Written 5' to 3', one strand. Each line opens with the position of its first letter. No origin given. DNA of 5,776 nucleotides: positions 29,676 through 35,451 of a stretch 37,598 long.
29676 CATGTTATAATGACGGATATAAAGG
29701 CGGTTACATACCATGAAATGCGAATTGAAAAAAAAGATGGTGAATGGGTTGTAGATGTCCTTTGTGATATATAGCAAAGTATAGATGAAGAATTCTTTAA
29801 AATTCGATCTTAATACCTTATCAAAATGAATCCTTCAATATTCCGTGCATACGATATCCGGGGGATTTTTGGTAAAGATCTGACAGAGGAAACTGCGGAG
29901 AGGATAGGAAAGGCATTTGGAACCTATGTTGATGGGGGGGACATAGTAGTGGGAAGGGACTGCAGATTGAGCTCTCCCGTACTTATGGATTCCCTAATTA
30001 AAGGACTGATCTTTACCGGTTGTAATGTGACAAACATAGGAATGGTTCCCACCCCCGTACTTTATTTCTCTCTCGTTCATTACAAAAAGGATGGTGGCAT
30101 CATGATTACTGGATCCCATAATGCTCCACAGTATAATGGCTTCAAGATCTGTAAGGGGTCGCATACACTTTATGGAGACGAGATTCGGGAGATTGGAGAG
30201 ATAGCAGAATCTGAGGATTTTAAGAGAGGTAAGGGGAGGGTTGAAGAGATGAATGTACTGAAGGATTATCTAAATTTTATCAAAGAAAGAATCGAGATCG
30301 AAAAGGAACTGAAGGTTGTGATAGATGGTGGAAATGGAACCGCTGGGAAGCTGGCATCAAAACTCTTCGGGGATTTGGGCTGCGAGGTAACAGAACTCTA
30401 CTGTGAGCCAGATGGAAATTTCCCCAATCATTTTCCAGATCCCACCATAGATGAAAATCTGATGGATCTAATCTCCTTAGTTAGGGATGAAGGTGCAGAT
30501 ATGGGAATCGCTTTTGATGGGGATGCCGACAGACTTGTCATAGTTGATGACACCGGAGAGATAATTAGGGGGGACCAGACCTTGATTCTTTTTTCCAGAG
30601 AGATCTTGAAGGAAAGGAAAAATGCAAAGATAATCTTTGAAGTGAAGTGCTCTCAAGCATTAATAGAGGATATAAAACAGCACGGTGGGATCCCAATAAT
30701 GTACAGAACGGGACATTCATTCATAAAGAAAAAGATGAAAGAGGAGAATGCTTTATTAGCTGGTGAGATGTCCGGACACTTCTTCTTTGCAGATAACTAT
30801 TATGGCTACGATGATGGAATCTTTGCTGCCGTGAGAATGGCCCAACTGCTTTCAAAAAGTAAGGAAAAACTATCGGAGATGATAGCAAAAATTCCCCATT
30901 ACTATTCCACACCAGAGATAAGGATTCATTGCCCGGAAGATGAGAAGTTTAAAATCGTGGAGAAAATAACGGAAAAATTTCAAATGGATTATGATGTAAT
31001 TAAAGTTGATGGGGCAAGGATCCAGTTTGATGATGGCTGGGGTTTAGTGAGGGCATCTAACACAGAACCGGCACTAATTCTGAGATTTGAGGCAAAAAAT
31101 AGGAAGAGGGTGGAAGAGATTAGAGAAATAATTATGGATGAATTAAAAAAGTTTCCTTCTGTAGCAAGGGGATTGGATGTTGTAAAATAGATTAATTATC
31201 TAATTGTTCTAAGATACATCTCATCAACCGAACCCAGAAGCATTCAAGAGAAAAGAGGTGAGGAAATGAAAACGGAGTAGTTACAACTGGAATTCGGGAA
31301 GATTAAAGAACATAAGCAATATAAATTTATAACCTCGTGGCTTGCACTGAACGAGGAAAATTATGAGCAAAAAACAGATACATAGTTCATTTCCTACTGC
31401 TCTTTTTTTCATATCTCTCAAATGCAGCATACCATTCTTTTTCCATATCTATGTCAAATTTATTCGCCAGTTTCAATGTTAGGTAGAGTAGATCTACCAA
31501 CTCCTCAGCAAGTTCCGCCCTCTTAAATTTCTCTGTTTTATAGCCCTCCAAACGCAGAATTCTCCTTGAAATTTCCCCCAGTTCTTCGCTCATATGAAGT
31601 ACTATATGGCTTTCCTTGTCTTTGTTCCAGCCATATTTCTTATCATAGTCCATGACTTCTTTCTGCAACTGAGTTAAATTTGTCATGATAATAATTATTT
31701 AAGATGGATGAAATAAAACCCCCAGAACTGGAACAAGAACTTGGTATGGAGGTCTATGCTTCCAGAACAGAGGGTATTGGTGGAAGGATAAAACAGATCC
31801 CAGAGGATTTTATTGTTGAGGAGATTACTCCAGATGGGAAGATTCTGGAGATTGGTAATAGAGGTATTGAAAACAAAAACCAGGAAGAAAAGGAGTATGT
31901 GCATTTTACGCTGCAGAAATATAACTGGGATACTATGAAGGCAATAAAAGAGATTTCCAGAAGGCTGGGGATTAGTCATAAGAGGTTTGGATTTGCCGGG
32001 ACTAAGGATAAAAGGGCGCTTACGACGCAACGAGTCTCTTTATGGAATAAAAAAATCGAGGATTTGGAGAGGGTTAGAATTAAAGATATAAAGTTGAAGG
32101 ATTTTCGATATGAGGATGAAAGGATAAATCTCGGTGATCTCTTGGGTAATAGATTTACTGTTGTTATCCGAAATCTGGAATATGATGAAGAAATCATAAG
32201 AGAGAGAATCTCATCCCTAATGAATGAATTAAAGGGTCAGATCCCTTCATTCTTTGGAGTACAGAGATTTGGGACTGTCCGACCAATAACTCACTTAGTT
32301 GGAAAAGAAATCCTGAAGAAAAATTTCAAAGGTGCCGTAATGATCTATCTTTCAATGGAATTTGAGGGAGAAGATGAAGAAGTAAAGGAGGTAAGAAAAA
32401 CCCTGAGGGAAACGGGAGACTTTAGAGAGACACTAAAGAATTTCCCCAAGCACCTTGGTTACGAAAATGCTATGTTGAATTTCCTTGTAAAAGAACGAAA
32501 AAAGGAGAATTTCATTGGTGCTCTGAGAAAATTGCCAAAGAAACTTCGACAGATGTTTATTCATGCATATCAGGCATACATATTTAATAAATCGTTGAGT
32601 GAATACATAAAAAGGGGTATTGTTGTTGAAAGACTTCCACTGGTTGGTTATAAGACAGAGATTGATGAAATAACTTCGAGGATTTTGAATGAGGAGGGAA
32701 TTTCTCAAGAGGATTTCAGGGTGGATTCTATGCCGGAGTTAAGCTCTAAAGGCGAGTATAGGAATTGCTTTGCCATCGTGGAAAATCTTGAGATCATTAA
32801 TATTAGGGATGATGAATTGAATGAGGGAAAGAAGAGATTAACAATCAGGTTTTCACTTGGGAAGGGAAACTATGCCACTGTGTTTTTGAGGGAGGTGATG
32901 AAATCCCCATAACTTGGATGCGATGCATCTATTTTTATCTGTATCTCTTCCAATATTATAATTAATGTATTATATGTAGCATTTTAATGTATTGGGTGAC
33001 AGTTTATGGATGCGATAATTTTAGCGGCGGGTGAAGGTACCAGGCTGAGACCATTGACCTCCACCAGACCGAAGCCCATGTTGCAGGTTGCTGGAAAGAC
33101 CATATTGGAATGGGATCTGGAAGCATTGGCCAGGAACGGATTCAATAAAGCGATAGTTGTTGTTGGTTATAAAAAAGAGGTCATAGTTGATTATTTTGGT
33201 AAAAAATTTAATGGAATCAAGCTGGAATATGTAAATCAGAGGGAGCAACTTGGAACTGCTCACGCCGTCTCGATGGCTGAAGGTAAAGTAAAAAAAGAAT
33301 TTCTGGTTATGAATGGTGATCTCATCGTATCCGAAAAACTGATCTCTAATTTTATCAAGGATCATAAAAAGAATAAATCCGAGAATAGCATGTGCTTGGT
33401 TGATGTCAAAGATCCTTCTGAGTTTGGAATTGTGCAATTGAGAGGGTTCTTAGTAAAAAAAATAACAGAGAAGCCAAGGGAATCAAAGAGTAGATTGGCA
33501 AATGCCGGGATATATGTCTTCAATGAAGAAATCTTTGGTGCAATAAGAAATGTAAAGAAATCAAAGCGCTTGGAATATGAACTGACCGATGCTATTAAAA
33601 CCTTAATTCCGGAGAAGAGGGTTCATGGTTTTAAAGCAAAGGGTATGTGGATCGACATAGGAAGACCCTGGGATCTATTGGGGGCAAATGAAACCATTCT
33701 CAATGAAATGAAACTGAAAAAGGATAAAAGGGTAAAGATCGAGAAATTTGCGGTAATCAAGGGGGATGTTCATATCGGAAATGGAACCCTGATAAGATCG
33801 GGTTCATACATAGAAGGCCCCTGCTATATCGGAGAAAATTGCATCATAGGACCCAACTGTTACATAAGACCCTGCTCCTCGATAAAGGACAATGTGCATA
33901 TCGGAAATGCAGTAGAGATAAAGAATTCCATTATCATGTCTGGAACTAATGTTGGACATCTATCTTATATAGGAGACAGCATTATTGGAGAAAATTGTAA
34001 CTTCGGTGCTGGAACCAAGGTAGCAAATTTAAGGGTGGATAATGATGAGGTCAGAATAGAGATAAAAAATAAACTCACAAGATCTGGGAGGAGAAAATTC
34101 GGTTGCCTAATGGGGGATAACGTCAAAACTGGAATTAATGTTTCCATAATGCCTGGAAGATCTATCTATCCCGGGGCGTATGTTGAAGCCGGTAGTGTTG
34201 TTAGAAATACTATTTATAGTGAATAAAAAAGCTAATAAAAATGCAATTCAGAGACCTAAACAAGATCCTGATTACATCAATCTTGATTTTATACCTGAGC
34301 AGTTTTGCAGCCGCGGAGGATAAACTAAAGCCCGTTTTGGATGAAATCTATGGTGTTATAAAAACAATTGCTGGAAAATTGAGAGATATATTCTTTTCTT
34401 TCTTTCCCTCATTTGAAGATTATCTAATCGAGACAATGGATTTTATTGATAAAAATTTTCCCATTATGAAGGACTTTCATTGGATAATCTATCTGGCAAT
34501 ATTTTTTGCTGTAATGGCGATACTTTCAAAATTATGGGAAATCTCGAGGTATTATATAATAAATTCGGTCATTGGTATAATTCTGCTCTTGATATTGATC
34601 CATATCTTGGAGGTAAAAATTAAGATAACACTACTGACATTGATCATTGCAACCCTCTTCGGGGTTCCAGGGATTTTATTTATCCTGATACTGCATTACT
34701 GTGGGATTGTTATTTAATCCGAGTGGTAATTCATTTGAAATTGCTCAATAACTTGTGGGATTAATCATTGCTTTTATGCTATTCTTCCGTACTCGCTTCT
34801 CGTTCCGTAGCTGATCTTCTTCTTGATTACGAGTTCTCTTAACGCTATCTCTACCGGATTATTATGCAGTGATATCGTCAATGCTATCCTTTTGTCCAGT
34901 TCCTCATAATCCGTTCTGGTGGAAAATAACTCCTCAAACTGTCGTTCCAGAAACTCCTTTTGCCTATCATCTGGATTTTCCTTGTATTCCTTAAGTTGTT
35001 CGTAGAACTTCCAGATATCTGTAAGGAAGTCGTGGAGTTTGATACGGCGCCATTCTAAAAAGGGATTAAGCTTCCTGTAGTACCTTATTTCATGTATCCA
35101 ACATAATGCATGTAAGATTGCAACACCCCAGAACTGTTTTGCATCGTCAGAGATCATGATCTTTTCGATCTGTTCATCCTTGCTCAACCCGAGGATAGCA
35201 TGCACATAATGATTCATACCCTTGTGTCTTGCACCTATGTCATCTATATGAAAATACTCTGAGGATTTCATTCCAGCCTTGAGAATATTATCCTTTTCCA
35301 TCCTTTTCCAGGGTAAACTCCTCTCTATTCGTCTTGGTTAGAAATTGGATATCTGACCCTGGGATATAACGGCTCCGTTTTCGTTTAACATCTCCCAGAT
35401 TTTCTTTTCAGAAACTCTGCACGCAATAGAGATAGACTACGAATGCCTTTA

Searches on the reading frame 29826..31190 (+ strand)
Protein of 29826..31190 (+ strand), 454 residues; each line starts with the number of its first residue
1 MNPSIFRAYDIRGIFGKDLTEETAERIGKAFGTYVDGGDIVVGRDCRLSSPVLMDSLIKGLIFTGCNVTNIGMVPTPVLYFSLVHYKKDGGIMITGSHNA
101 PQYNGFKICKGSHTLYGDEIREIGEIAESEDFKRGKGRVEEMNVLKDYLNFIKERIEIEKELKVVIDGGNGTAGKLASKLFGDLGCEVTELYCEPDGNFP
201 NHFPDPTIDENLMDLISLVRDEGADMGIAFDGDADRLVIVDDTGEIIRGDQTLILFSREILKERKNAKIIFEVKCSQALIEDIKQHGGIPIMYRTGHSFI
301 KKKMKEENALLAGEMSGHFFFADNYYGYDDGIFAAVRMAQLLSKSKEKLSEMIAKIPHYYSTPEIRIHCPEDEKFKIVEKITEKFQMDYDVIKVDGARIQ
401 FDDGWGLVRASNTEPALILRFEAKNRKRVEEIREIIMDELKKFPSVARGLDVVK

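Call 74: search_protein_families(library=pfam, proteins=[window:29826-31190:+], max_evalue=0.0001)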
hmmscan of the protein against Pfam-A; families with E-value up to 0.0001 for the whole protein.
window:29826-31190:+ (454 aa): 4 families
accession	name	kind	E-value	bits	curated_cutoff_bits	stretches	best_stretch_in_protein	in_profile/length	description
PF02878.22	PGM_PMM_I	-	2.4e-37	128.1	22.5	1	5-133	3-137/138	Phosphoglucomutase/phosphomannomutase, alpha/beta/alpha domain I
PF02879.22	PGM_PMM_II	-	3.5e-30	105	29.3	1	147-244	2-103/103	Phosphoglucomutase/phosphomannomutase, alpha/beta/alpha domain II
PF02880.22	PGM_PMM_III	-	8.3e-27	94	20.7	1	249-357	2-112/115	Phosphoglucomutase/phosphomannomutase, alpha/beta/alpha domain III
PF00408.26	PGM_PMM_IV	-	4.8e-15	55.8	23.1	1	364-438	1-67/68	Phosphoglucomutase/phosphomannomutase, C-terminal domain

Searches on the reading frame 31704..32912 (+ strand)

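Call 74: search_protein_families(library=pfam, proteins=[window:31704-32912:+], max_evalue=0.0001)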
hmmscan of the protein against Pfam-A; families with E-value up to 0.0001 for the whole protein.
window:31704-32912:+ (402 aa): 1 family
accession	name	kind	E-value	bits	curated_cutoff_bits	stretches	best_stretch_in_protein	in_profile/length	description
PF01142.23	TruD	-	1.9e-121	406.2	27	2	13-308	2-287/412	tRNA pseudouridine synthase D (TruD)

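Call 95: search_protein_families(library=ncbifam, proteins=[window:31704-32912:+], max_evalue=0.00001)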
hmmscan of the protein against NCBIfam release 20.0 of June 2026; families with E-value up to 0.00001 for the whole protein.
window:31704-32912:+ (402 aa): 7 families
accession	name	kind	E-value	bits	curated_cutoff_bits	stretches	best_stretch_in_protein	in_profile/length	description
TIGR00094.1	tRNA_TruD_broad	equivalog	3.1e-98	329.9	172.2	2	11-306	3-286/413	tRNA pseudouridine(13) synthase TruD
NF002158.0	PRK00984.2-3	equivalog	1.2e-75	255.4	654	2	8-310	6-310/449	tRNA pseudouridine(13) synthase TruD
NF002160.0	PRK00984.2-5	equivalog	2.4e-56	191.5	428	2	28-317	4-274/395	tRNA pseudouridine(13) synthase TruD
NF002156.0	PRK00984.2-1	equivalog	1.6e-48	165.7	583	2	29-316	3-272/389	tRNA pseudouridine(13) synthase TruD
NF002154.0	PRK00984.1-3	equivalog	5.2e-30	104.5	469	1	62-208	41-184/368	tRNA pseudouridine(13) synthase TruD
NF002153.0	PRK00984.1-2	equivalog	1.2e-29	103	413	1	25-191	17-169/353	tRNA pseudouridine(13) synthase TruD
NF002155.0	PRK00984.1-4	equivalog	3.2e-20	72.4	445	1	27-191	18-167/349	tRNA pseudouridine(13) synthase TruD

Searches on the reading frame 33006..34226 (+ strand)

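Call 74: search_protein_families(library=pfam, proteins=[window:33006-34226:+], max_evalue=0.0001)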
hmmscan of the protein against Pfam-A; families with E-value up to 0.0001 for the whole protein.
window:33006-34226:+ (406 aa): 7 families
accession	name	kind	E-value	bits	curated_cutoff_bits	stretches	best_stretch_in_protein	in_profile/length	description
PF00483.29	NTP_transferase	-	3.8e-49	167.9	21.2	1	3-233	2-244/245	Nucleotidyl transferase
PF00132.30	Hexapep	-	4.1e-26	90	27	2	273-306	2-35/36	Bacterial transferase hexapeptide (six repeats)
PF25084.1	LbH_EIF2B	-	2.4e-17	63.3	54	1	239-317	6-82/105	EIF2B subunit epsilon LbH domain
PF12804.13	NTP_transf_3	-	9.8e-11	42.5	27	1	3-124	1-115/160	MobA-like NTP transferase domain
PF25087.1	GMPPB_C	-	1.3e-06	28.5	39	0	272-351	10-83/110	GMPPB C-terminal domain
PF01128.25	IspD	-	1e-05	25.9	27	1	2-58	2-55/221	2-C-methyl-D-erythritol 4-phosphate cytidylyltransferase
PF24894.1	Hexapep_GlmU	-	5e-05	23.8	23.3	0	291-340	35-84/104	GlmU-like, C-terminal hexapeptide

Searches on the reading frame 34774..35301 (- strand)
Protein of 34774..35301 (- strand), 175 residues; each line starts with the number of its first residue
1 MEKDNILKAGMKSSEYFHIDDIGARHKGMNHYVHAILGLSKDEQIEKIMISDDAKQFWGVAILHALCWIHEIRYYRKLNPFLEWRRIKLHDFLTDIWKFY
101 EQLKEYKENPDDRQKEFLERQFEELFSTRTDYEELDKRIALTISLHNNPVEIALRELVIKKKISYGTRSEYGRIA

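Call 95: search_protein_families(library=ncbifam, proteins=[window:34774-35301:-], max_evalue=0.00001)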
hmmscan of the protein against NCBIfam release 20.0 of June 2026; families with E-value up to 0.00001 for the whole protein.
window:34774-35301:- (175 aa): 1 family
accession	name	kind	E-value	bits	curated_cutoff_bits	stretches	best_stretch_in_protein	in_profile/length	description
NF033517.1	transpos_IS66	equivalog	2.9e-09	36.5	180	0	142-172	325-355/387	IS66 family transposase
